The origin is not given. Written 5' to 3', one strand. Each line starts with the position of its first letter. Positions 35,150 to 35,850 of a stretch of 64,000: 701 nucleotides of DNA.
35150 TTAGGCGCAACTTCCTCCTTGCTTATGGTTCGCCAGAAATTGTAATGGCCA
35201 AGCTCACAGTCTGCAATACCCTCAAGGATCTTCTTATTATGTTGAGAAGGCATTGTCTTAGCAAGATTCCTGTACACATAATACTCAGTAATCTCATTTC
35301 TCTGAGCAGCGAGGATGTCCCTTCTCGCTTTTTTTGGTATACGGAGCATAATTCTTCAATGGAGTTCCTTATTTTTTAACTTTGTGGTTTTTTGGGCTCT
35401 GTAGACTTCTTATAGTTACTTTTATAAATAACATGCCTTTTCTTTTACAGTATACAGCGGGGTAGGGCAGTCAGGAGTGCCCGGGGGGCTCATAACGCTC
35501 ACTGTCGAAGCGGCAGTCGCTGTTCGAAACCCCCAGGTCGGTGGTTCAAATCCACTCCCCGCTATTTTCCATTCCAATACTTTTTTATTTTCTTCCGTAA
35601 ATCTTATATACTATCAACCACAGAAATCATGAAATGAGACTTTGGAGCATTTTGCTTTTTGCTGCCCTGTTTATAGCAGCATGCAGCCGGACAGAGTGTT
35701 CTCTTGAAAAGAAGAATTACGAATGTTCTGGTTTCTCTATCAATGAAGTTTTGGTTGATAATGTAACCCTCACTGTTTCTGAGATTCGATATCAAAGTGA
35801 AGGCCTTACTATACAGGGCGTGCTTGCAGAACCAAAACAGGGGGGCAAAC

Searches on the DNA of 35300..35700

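Call 89: search_rna_families(source=window, start=35300, end=35700, threshold=evalue, max_evalue=1)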
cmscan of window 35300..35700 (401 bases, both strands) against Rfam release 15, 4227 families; matches with E-value up to 1: 3.
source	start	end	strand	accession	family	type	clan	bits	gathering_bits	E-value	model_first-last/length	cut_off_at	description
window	35456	35564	+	RF00005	tRNA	Gene; tRNA;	CL00001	45.8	29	9e-09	1-71/71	no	tRNA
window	35535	35660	-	RF02194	HPnc0260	Gene; antisense;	-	27.6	59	0.81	1-156/156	no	Bacterial antisense RNA HPnc0260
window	35459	35577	-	RF02158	NPPA-AS1_3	Gene; lncRNA;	-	19.9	55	0.023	1-108/108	no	NPPA antisense RNA 1 conserved region 3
